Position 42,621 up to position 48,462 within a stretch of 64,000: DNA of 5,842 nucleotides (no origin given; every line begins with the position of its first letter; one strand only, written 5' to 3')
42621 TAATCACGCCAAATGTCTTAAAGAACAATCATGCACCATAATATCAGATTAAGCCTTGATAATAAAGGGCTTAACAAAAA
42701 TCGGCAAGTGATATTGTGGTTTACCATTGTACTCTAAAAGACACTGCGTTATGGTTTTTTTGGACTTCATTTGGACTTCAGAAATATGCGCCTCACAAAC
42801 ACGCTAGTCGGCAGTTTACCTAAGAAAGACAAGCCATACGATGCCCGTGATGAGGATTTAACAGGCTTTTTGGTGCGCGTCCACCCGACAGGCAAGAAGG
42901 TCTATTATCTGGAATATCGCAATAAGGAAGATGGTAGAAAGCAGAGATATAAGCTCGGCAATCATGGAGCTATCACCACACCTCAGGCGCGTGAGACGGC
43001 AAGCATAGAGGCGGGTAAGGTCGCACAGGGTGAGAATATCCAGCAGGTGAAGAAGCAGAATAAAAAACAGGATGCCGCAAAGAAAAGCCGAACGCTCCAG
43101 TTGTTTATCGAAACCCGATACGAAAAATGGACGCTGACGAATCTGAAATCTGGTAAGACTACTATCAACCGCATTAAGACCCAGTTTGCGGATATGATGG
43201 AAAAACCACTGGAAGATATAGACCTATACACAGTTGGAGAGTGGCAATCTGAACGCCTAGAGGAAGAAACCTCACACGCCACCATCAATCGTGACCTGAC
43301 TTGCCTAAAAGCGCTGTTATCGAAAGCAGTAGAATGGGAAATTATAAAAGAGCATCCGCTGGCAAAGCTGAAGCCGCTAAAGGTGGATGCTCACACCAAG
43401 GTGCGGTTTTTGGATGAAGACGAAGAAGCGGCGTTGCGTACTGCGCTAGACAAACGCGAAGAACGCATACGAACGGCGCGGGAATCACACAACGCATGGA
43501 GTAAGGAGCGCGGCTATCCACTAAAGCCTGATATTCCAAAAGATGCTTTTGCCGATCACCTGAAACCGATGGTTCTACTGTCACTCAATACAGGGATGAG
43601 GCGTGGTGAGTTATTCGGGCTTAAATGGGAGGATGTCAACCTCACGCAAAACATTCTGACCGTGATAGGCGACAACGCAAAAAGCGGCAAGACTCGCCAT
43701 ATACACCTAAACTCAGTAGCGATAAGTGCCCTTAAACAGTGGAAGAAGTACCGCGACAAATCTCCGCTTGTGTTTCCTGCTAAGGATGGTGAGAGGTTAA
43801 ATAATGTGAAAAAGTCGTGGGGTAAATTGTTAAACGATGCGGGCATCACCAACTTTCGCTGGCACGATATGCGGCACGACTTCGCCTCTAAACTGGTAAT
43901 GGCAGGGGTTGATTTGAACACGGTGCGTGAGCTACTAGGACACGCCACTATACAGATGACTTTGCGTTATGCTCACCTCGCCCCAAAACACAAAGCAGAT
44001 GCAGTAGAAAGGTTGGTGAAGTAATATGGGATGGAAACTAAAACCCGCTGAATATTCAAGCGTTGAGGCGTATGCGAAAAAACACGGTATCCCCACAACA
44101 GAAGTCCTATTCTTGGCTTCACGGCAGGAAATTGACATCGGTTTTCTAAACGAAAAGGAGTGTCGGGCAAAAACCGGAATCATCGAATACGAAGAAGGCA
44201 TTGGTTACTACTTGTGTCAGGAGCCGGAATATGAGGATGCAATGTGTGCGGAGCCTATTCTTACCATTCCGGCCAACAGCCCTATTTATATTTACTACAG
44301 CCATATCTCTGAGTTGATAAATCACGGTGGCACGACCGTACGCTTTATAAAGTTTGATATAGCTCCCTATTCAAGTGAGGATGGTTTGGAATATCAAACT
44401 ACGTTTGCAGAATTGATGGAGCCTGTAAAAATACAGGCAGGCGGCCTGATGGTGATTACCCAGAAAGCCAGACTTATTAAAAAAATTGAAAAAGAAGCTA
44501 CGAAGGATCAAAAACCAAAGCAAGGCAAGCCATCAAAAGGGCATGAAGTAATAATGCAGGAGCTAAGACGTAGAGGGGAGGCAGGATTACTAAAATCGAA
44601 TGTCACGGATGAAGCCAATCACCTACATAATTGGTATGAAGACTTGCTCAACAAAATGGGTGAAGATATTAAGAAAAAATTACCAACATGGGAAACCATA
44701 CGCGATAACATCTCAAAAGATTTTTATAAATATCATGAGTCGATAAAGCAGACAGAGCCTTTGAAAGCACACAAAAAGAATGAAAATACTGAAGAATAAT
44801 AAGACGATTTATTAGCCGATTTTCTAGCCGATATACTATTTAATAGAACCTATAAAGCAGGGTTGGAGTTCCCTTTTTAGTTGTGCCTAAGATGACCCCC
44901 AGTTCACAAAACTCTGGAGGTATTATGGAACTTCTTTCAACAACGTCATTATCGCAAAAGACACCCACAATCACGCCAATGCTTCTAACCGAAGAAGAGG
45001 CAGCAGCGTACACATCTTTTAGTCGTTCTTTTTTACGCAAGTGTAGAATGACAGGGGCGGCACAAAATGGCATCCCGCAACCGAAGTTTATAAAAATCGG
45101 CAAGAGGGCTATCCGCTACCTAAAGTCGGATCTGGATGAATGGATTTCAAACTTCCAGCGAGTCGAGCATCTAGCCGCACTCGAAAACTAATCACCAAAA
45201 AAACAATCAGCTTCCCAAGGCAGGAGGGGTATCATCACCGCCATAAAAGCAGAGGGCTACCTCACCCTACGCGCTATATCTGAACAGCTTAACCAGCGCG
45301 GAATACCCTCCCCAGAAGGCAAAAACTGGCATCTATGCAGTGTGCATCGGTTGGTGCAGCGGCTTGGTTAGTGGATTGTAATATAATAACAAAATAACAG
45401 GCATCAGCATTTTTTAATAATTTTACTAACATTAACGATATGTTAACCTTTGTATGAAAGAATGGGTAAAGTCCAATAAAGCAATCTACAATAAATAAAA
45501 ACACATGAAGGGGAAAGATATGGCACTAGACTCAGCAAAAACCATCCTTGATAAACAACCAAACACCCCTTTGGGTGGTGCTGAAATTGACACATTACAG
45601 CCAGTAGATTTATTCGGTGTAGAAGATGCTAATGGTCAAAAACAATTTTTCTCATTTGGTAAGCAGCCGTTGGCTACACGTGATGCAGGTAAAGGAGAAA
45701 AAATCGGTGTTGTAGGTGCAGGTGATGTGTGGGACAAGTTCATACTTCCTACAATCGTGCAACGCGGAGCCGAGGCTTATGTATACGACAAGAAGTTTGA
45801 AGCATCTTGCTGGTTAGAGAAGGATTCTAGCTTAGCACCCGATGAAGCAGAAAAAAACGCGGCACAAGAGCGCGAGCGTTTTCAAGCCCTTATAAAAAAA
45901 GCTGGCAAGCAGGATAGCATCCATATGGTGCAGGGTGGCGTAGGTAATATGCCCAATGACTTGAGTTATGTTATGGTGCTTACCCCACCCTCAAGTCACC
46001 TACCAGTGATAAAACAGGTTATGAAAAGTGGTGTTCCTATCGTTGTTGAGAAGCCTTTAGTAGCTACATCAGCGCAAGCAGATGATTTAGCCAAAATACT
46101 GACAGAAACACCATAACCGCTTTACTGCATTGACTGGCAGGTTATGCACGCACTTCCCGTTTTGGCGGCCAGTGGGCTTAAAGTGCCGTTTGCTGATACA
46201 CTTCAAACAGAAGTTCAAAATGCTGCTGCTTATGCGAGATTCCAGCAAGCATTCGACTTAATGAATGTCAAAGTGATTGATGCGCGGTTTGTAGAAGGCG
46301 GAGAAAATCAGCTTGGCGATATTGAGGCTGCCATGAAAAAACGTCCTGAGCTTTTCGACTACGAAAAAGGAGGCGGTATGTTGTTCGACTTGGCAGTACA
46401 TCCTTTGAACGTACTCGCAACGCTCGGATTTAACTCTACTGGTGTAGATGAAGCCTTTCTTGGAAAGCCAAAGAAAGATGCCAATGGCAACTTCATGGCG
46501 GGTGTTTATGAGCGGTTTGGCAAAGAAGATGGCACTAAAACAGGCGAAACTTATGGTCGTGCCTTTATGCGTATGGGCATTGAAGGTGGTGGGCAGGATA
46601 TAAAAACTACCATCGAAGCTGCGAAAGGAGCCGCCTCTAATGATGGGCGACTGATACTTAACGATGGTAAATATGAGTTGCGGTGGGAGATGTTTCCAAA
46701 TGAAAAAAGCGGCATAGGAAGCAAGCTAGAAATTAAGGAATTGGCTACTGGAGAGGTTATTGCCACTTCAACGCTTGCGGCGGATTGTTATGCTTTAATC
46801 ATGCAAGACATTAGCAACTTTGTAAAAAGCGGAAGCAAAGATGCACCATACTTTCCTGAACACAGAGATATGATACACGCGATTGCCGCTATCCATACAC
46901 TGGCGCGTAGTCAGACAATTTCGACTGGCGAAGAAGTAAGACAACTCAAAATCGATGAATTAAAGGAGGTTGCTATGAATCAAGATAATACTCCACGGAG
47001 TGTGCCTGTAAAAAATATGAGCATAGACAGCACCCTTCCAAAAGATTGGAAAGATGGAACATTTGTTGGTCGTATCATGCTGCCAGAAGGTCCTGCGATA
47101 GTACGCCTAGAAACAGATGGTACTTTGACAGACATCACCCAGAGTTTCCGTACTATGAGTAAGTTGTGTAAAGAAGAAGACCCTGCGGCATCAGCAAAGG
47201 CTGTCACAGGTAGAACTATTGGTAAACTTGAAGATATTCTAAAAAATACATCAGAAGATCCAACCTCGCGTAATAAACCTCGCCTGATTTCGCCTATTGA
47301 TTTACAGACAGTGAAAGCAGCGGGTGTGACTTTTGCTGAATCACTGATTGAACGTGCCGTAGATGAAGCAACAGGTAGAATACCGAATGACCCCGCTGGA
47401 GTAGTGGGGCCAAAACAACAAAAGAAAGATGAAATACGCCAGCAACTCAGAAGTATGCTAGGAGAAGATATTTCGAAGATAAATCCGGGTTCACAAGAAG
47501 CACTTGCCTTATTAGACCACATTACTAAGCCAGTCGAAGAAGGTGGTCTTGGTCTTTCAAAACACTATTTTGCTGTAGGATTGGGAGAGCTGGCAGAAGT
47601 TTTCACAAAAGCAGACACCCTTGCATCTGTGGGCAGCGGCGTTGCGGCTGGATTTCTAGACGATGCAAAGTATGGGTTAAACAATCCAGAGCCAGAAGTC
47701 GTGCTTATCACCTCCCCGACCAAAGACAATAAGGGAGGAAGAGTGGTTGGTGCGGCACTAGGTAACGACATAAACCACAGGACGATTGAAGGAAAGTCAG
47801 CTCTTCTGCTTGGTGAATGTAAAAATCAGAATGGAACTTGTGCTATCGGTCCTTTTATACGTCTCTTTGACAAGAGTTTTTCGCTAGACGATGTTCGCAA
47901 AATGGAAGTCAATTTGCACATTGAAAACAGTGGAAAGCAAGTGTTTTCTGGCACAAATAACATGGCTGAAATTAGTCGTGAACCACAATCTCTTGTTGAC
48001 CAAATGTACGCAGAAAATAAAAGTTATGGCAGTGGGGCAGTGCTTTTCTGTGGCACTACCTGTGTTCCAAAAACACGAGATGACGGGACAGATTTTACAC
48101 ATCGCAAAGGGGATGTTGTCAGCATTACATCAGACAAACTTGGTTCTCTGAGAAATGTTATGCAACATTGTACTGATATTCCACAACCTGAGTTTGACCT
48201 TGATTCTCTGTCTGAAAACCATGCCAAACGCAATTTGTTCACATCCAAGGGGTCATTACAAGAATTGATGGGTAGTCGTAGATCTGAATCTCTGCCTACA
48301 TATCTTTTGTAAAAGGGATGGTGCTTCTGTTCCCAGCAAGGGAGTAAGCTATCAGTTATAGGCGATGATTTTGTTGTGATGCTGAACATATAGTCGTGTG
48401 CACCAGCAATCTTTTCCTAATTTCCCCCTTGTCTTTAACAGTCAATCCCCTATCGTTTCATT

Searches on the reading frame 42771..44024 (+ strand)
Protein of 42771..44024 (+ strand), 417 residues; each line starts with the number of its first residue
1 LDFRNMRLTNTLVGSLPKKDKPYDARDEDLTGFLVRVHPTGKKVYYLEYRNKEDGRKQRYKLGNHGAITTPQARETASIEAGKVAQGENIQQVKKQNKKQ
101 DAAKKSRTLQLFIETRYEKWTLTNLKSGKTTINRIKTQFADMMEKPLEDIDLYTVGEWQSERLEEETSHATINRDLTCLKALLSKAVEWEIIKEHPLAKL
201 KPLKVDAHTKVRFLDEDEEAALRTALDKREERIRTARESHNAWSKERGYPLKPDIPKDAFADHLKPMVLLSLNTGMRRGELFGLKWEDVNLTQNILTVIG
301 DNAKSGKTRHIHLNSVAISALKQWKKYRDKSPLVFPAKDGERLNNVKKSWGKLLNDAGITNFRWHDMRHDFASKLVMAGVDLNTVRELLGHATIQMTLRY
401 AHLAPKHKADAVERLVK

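Call 59: search_protein_families(library=pfam, proteins=[window:42771-44024:+], max_evalue=0.00001)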
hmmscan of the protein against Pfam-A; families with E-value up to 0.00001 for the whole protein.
window:42771-44024:+ (417 aa): 3 families
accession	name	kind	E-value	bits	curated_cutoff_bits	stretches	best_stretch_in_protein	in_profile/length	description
PF00589.27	Phage_integrase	-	2.3e-33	115.8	27.1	1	263-406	23-171/172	Phage integrase family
PF13356.12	Arm-DNA-bind_3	-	2.1e-13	50.7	27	1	8-96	1-82/83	Arm DNA-binding domain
PF24624.1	Int_N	-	5.7e-09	37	27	1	107-204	3-100/100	Phage integrase, N-terminal domain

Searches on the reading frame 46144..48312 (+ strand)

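Call 59: search_protein_families(library=pfam, proteins=[window:46144-48312:+], max_evalue=0.00001)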
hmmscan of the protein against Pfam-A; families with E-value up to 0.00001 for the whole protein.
window:46144-48312:+ (722 aa): 1 family
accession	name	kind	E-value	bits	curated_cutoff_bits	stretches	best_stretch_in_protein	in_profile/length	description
PF01557.24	FAA_hydrolase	-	3.6e-08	33.8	23.9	1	534-672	84-212/214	Fumarylacetoacetate (FAA) hydrolase C-terminal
